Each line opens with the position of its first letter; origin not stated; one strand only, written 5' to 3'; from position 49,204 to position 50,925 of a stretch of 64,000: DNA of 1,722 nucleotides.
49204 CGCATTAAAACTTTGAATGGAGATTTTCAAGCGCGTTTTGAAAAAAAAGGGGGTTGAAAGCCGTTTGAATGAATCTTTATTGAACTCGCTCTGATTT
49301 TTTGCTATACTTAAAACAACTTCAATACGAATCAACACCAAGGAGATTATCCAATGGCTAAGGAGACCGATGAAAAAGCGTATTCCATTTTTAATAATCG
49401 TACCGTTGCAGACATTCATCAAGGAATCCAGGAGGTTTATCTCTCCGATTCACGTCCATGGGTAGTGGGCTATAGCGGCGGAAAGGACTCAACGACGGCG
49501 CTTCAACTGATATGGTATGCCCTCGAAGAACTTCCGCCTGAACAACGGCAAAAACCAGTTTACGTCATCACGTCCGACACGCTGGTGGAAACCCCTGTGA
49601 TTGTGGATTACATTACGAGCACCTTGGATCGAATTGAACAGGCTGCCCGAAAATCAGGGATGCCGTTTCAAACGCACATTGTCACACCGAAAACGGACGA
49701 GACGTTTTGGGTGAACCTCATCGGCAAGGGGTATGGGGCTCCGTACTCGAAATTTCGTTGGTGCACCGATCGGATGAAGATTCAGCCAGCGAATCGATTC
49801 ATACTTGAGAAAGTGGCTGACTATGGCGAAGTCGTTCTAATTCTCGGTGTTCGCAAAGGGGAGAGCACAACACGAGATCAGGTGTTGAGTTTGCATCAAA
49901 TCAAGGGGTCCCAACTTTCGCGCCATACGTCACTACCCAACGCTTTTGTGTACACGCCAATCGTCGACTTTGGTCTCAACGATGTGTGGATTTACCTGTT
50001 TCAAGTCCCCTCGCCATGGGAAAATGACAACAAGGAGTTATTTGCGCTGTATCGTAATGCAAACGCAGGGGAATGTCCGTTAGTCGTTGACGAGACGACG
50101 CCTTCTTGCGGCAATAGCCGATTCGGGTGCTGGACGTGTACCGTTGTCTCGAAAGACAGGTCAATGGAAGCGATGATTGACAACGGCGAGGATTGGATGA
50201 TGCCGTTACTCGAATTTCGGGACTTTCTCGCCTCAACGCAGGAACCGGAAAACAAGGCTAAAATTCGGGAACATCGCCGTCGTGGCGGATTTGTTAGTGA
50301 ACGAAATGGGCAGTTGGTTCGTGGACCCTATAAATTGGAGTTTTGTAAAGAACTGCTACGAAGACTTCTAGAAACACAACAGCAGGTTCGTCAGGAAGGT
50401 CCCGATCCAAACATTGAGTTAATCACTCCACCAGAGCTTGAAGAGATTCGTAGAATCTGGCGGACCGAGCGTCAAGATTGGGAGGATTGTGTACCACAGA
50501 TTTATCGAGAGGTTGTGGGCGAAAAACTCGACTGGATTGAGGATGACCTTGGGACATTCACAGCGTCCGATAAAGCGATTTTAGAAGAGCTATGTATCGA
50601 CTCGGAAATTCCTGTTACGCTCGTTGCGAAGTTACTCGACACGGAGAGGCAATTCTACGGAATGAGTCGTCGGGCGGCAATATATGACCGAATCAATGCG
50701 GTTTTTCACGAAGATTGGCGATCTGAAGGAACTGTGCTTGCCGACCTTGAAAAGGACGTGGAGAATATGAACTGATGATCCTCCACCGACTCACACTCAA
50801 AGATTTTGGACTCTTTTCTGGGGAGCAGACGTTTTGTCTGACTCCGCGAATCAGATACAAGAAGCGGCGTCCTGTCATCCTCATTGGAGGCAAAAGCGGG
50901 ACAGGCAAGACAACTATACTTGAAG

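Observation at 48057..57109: Decayed defence/mobile island: dndC plus a dndD 5' stub, HNH endonuclease, IS with inverted repeats, IS3 relic, orphan HsdR_N-methyltransferase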

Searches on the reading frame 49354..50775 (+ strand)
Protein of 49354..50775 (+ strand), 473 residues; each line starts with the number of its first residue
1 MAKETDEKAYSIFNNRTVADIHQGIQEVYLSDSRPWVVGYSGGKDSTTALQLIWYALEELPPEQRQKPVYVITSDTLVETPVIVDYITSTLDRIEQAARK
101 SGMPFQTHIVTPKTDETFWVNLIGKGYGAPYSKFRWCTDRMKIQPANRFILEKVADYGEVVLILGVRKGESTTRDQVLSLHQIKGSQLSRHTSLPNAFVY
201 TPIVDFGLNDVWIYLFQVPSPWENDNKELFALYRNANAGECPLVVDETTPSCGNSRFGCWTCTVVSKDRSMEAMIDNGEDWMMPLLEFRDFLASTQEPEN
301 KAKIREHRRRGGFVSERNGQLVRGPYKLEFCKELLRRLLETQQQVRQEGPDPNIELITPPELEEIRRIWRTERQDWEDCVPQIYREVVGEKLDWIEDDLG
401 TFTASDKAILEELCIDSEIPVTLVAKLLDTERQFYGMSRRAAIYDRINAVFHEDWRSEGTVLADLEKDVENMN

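Call 3: search_protein_families(library=pfam, proteins=[window:49354-50775:+], max_evalue=0.01)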
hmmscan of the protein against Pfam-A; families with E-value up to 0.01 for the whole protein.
window:49354-50775:+ (473 aa): 2 families
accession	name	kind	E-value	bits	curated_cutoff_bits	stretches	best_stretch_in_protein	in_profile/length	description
PF01507.26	PAPS_reduct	-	8.5e-10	39.4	22.5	1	37-263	3-173/175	Phosphoadenosine phosphosulfate reductase domain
PF20306.3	Sp-DndD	-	8.6e-06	26.2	27.2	1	407-449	3-48/51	Small protein found in certain Dnd DNA modification systems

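Call 4: search_protein_families(library=padloc, proteins=[window:49354-50775:+], max_evalue=0.01)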
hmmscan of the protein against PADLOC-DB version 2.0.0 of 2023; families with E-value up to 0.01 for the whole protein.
window:49354-50775:+ (473 aa): 7 families
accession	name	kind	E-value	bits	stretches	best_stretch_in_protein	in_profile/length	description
PDLC02661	DndC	-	1.3e-202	671.9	1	13-462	2-462/468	DndC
PDLC02662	DndC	-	1.8e-202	671.6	1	13-461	6-462/481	DndC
PDLC02659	DndC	-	5.1e-143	475.8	3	14-215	9-210/586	DndC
PDLC02660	DndC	-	5.1e-143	475.8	3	14-215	9-210/586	DndC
PDLC03333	MTase_II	-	1.1e-142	474.4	1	11-458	20-489/544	Type II methyltransferase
PDLC02510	BrxP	-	8.7e-16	55.3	1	10-217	110-292/779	BrxP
PDLC02782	SspD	-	3.8e-10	37.9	1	37-176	3-123/277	SspD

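Call 5: search_protein_families(library=ncbifam, proteins=[window:49354-50775:+], max_evalue=0.01)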
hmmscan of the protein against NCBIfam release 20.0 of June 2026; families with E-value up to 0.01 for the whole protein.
window:49354-50775:+ (473 aa): 8 families
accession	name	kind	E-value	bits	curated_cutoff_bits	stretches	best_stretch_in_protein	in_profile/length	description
NF005316.0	PRK06850.1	equivalog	1e-197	657.9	536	1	15-466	11-469/505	hypothetical protein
TIGR03183.1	DNA_S_dndC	equivalog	3.7e-172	573.2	290.4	1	23-453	3-446/447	DNA phosphorothioation system sulfurtransferase DndC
NF010368.0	PRK13795.1-3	equivalog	3.8e-12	45.3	588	1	16-223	230-405/635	hypothetical protein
NF010367.0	PRK13795.1-2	equivalog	4.8e-12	45.1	456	1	25-222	234-399/584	hypothetical protein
NF010366.0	PRK13795.1-1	equivalog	9.1e-11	40.6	745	1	23-216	256-421/667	hypothetical protein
NF010369.0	PRK13795.1-4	equivalog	2.3e-10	39.4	1086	1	15-217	233-407/633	hypothetical protein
NF006351.0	PRK08576.1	equivalog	9.7e-10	37.6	290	1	12-176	211-348/436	hypothetical protein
NF006327.0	PRK08557.1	equivalog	5.9e-09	35.2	366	1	20-217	168-333/415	hypothetical protein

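Call 10: find_encoding_contigs(protein=window:49354-50775:+, flank=10000, max_places=10)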
Protein window:49354-50775:+ (473 aa): no gene with exactly this product is on record in the collection.

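Call 11: find_related_loci(query=window:49354-50775:+, collection=genome_contigs, flank=10000)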
Query window:49354-50775:+ (473 aa) in genome_contigs; peptide patterns used: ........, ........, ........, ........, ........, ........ (x = any residue, [..] = any of these).
589 stretches matched a pattern; 569 encode a relative of the query (tblastn E <= 1e-3); the best 80 are kept; 80 distinct loci.
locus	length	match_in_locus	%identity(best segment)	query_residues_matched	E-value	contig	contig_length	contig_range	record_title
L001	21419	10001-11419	91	1-473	0e+0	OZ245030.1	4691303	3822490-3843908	MAG: Candidatus Poribacteria bacterium isolate f3f56de0-ea6e-4eab-9813-cfd719c0cda4 genome assembly, chromosome: 1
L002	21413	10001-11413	88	1-471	0e+0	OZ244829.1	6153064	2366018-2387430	MAG: Candidatus Poribacteria bacterium isolate f10cb695-1b13-44a5-8b8c-8d396a4a49c1 genome assembly, chromosome: 1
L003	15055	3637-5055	87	1-473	0e+0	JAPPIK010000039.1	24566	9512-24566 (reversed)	MAG: Candidatus Poribacteria bacterium isolate RHO2_bin_20 NODE_2792_length_24566_cov_42.724409, whole genome shotgun se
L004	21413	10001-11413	86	1-471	0e+0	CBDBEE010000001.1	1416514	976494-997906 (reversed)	MAG: Candidatus Poribacteria bacterium isolate 9eb15a66-94a6-4ca6-bf90-476f30333b94 genome assembly, contig: contig_1, w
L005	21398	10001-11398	88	1-466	0e+0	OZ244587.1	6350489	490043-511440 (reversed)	MAG: Candidatus Poribacteria bacterium isolate 01ec1ce0-d2a5-493a-a37f-f7455bcb6da2 genome assembly, chromosome: 1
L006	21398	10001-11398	85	1-466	0e+0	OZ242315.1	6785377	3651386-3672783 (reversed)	MAG: Candidatus Poribacteria bacterium isolate 55818b94-eea9-47de-9476-a843df335cd7 genome assembly, chromosome: 1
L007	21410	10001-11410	85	1-470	0e+0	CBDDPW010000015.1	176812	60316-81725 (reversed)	MAG: Candidatus Poribacteria bacterium isolate 3f36937d-8c17-4172-b0cd-efb7b76609bb genome assembly, contig: contig_15,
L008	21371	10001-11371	83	10-466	0e+0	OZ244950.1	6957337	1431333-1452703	MAG: Candidatus Poribacteria bacterium isolate 1741874c-865a-47cd-958f-7fa2b3d0eca7 genome assembly, chromosome: 1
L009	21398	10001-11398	80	1-466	0e+0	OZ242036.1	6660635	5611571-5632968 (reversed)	MAG: Candidatus Poribacteria bacterium isolate 54b3e0b4-8990-4cd1-959a-c9693763f33b genome assembly, chromosome: 1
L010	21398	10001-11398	80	1-466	0e+0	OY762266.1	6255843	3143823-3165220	MAG: Candidatus Poribacteria bacterium isolate f15cbddf-0c87-47e8-aab1-4ca568006f86 genome assembly, chromosome: 1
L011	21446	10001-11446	77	1-473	0e+0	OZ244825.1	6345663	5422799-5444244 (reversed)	MAG: Candidatus Poribacteria bacterium isolate 9ee73198-b11f-455e-92bc-43fc746e3fb5 genome assembly, chromosome: 1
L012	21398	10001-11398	79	1-466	0e+0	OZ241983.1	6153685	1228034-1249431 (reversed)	MAG: Candidatus Poribacteria bacterium isolate 364a25e6-8d4f-453a-8db8-f2b726c437a0 genome assembly, chromosome: 1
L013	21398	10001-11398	79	1-466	0e+0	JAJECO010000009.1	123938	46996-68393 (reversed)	MAG: Candidatus Poribacteria bacterium isolate jk18xAbins.25 k141_127694, whole genome shotgun sequence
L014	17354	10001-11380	74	7-466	0e+0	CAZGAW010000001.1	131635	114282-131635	MAG TPA_asm: uncultured bacterium isolate SRP109090_co1_253 genome assembly, contig: NODE_99_length_131635_cov_19.649369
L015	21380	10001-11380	73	7-466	0e+0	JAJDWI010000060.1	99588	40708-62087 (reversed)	MAG: Candidatus Poribacteria bacterium isolate jk18x25bins.18 k141_437866, whole genome shotgun sequence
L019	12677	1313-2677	72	7-461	0e+0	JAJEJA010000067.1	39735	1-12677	MAG: Candidatus Poribacteria bacterium isolate p16x63bins.62 k141_322718, whole genome shotgun sequence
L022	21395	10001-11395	72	2-466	0e+0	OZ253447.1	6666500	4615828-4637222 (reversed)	MAG: Candidatus Poribacteria bacterium isolate c3a381aa-0ed9-4b9f-99fb-31763fcdc289 genome assembly, chromosome: 1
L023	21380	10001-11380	72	7-466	0e+0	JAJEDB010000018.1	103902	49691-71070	MAG: Candidatus Poribacteria bacterium isolate jk18xAbins.50 k141_1243897, whole genome shotgun sequence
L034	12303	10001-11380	71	7-466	0e+0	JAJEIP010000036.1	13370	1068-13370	MAG: Candidatus Poribacteria bacterium isolate p16x65bins.2 k141_788326, whole genome shotgun sequence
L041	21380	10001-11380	70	7-466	0e+0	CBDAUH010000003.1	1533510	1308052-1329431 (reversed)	MAG: Candidatus Poribacteria bacterium isolate 2b956532-cd71-4e48-8ac0-65602b58f679 genome assembly, contig: contig_3, w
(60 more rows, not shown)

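Call 16: search_protein_families(library=padloc, proteins=[L001:8735-9616:-, L001:11422-13476:+, L001:13512-13883:+, L001:14057-15655:+, L001:15678-16784:+, L001:17298-19364:-, L001:19403-21340:-, L002:13653-14036:-, L002:15089-16291:-, L002:7811-9304:-], max_evalue=0.001)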
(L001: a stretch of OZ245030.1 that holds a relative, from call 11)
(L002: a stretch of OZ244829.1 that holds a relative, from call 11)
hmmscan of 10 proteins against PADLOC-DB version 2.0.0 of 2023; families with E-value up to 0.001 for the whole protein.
L001:8735-9616:- (293 aa): 0 families

L001:11422-13476:+ (684 aa): 100 families (the best 25 are shown)
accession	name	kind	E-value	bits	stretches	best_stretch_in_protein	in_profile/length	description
PDLC02663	DndD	-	6e-220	730.5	1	1-679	1-674/675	DndD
PDLC02756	PbeC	-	1.5e-208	692.8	1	1-662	1-643/643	PbeC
PDLC02668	DndD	-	3e-206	685.4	1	1-677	1-659/659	DndD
PDLC02667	DndD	-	1e-197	656.9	1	1-678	1-657/657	DndD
PDLC02740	PbeC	-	7.7e-170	564.8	1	1-665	1-644/648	PbeC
PDLC02731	PbeC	-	3.2e-159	529.7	1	1-663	1-644/645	PbeC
PDLC02664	DndD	-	1.3e-112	375.5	1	1-676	1-661/662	DndD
PDLC02665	DndD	-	5.6e-93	310.8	1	1-676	1-645/645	DndD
PDLC02735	PbeC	-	5e-85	284.6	1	1-662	1-652/652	PbeC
PDLC02666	DndD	-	8.4e-82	273.8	1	2-668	2-659/665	DndD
PDLC02754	PbeC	-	4e-81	271.6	1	3-665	3-642/646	PbeC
PDLC02727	PbeC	-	1.8e-79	266.1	1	1-664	1-655/660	PbeC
PDLC02736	PbeC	-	1.3e-70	236.8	1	1-668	1-677/685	PbeC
PDLC02752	PbeC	-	3.5e-70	235.4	2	477-665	451-636/644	PbeC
PDLC02733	PbeC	-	1.8e-67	226.3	1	28-663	24-668/672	PbeC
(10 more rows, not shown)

L001:13512-13883:+ (123 aa): 4 families
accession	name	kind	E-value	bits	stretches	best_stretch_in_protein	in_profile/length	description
PDLC02669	DndE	-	5.6e-41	137.3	1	2-122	4-123/128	DndE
PDLC02670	DndE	-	2.6e-14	51.6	1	6-120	4-119/122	DndE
PDLC02671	DndE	-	7.2e-14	50.4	1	4-112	4-108/111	DndE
PDLC03334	MTase_II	-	2.6e-06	26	1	2-113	2-114/117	Type II methyltransferase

L001:14057-15655:+ (532 aa): 2 families
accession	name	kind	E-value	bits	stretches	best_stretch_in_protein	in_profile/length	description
PDLC03485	REase_II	-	6.6e-09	32.7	1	10-148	7-133/611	Type II restriction enzyme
PDLC03419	REase_II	-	0.00077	15.9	1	13-130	9-122/695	Type II restriction enzyme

L001:15678-16784:+ (368 aa): 0 families

L001:17298-19364:- (688 aa): 64 families (the best 25 are shown)
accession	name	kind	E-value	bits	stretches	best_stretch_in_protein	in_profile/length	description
PDLC02729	PbeC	-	1.3e-163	544.1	1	40-684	1-665/668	PbeC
PDLC02714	PbeC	-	8.8e-137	455.6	1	40-675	1-650/651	PbeC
PDLC02741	PbeC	-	4.6e-127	423.2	1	40-675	1-643/644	PbeC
PDLC02730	PbeC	-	9.5e-120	399.3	1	40-660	1-642/651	PbeC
PDLC02757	PbeC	-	1.4e-117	391.9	1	43-676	4-645/646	PbeC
PDLC02753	PbeC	-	8.9e-107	356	1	40-673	1-647/648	PbeC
PDLC02723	PbeC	-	2.9e-99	331.3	1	44-641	5-611/618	PbeC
PDLC02750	PbeC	-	9.2e-99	329.7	1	40-670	1-629/629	PbeC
PDLC02739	PbeC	-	2.9e-90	301.8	1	40-649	1-625/644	PbeC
PDLC02722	PbeC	-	2.1e-87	292.2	1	40-677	1-638/643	PbeC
PDLC02726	PbeC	-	1.7e-81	272.6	1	41-679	2-631/637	PbeC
PDLC02732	PbeC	-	5.7e-78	261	1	40-651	1-622/625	PbeC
PDLC02668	DndD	-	6.4e-74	248.1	1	40-684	1-654/659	DndD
PDLC02740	PbeC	-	5.8e-69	231.6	1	40-680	1-647/648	PbeC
PDLC02718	PbeC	-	1.5e-66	223.3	1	40-681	1-661/667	PbeC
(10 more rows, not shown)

L001:19403-21340:- (645 aa): 30 families (the best 25 are shown)
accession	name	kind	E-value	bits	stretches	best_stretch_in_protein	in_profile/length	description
PDLC02707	PbeA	-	3.7e-229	760.7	1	1-624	62-669/672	PbeA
PDLC02704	PbeA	-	3.1e-223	741.1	1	1-623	61-681/682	PbeA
PDLC02706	PbeA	-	1.5e-137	458.2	2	195-634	263-722/722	PbeA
PDLC02703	PbeA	-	2.4e-98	328.4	1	1-588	61-622/626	PbeA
PDLC02705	PbeA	-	1.1e-64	216.8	1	2-629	62-683/691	PbeA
PDLC01439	typeIV_DinG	-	1.5e-11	41.6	1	202-267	16-79/575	CAS-IV-A; associated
PDLC03597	REase_MTase_IIG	-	3.5e-11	39.4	2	198-267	164-241/1646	Type IIG restriction enzyme-methyltransferase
PDLC03049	REase_I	-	4.4e-10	36.2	1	204-399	170-357/807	Type I restriction enzyme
PDLC04986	PDC-S28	-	9.4e-10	35.4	1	201-277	34-111/831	-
PDLC01252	Cas3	-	2.7e-08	31.6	1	222-351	4-136/324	CAS-I; effector_G3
PDLC03658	mREase_IV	-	4e-08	29.5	1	498-581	476-559/953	Type IV methyl-directed restriction enzyme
PDLC03051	REase_MTase_I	-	1.7e-07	26.8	1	198-250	174-229/1591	Type I restriction enzyme-methyltransferase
PDLC01770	Cas3g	-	3e-07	27.3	1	204-279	17-90/733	-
PDLC03960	SngC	-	4.6e-07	27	1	201-279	24-88/720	-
PDLC00938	Cas3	-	1.4e-06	25.8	1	222-338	4-136/358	CRISPR-associated helicase Cas3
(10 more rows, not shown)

L002:13653-14036:- (127 aa): 0 families

L002:15089-16291:- (400 aa): 0 families

L002:7811-9304:- (497 aa): 0 families

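Call 56: search_protein_families(library=pfam, proteins=[L022:13611-14423:+, L019:5361-6116:+, L023:12484-13773:-, L002:13653-14036:-, L002:15089-16291:-, L014:15023-16072:+, L001:14057-15655:+], max_evalue=0.01)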
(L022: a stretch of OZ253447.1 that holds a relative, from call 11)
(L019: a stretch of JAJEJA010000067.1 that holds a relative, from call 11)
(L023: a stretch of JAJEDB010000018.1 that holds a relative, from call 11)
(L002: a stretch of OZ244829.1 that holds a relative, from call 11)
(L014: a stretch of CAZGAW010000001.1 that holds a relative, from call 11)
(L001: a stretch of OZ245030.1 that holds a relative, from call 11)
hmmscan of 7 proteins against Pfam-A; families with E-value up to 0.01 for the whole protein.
L022:13611-14423:+ (270 aa): 1 family
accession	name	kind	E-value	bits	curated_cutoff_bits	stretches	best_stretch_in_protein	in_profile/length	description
PF13392.12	HNH_3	-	0.0095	16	24.8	0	32-53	17-38/46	HNH endonuclease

L019:5361-6116:+ (251 aa): 0 families

L023:12484-13773:- (429 aa): 1 family
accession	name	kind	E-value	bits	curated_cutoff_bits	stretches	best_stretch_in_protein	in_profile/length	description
PF14072.11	DndB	-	2.3e-34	119.4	29.1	1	16-349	1-284/338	DNA-sulfur modification-associated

L002:13653-14036:- (127 aa): 0 families

L002:15089-16291:- (400 aa): 1 family
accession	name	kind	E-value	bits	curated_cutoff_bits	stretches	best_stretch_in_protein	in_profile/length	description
PF04326.19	SLFN_AlbA_2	-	1e-13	52.3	25.3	1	28-140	6-116/118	Schlafen, AlbA_2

L014:15023-16072:+ (349 aa): 1 family
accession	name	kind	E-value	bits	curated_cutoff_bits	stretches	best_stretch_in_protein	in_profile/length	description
PF04326.19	SLFN_AlbA_2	-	5.3e-17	62.9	25.3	1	23-153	1-117/118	Schlafen, AlbA_2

L001:14057-15655:+ (532 aa): 2 families
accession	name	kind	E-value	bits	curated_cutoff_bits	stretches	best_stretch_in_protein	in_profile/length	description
PF13589.12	HATPase_c_3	-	1.7e-15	57.7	25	1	29-151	3-116/137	Histidine kinase-, DNA gyrase B-, and HSP90-like ATPase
PF02518.31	HATPase_c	-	7.2e-05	23.6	26.4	1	32-84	9-63/111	Histidine kinase-, DNA gyrase B-, and HSP90-like ATPase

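Call 71: search_protein_families(library=pfam, proteins=[L014:13488-14369:+, L014:14290-14952:+, L001:15678-16784:+, L041:13469-14419:+, L005:13520-14473:-], max_evalue=0.01)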
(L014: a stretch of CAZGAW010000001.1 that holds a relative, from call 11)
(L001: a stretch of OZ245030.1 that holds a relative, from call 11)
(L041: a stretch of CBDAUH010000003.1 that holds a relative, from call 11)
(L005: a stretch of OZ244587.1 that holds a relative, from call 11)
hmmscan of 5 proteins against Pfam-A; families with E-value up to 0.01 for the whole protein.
L014:13488-14369:+ (293 aa): 1 family
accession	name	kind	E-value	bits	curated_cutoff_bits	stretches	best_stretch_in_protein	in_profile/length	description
PF18144.7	SMODS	-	1.8e-56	191.3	26.5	1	1-164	1-164/164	Second Messenger Oligonucleotide or Dinucleotide Synthetase domain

L014:14290-14952:+ (220 aa): 2 families
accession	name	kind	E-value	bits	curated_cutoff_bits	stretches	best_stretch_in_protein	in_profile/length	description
PF18186.6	SLATT_4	-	4.2e-69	231.9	27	1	36-200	1-165/165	SMODS and SLOG-associating 2TM effector domain family 4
PF18181.6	SLATT_1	-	0.0035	17.8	26.3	1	48-140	7-97/122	SMODS and SLOG-associating 2TM effector domain 1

L001:15678-16784:+ (368 aa): 0 families

L041:13469-14419:+ (316 aa): 1 family
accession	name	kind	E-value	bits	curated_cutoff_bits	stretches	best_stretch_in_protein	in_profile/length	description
PF13391.12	HNH_2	-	6.7e-14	51.9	21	1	208-262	1-66/66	HNH endonuclease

L005:13520-14473:- (317 aa): 1 family
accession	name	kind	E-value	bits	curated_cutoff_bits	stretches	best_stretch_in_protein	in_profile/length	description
PF13391.12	HNH_2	-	2.3e-12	47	21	1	209-263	1-66/66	HNH endonuclease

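Call 72: find_homologous_proteins(query=L001:13512-13883:+, max_evalue=1e-10)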
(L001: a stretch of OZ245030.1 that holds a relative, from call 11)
Query L001:13512-13883:+ (123 aa): 631 proteins with E <= 1e-10 among 893 candidates; the best 120 are listed.
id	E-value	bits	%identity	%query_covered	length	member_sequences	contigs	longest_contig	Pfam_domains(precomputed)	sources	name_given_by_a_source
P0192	5.0e-74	264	100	100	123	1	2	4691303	PF08870.18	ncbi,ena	-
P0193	3.5e-70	251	98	97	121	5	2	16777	PF08870.18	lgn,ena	-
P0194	3.1e-68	245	96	98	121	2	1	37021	PF08870.18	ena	-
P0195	1.3e-64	233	89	98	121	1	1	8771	PF08870.18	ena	-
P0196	1.8e-64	233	89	99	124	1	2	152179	PF08870.18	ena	-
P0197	4.0e-64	232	88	99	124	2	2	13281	PF08870.18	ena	-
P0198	5.3e-64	231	89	98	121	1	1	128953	PF08870.18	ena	-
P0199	2.5e-63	229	88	99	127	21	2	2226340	PF08870.18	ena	-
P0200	3.9e-63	229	88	98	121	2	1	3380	PF08870.18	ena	-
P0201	6.5e-63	228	86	99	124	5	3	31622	PF08870.18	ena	-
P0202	6.5e-63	228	87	99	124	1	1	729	PF08870.18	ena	-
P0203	9.3e-63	227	84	100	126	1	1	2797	PF08870.18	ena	-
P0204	1.8e-62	226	87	99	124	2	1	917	PF08870.18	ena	-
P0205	2.2e-62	226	86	99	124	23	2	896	PF08870.18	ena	-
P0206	3.0e-62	226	86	98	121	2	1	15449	PF08870.18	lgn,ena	-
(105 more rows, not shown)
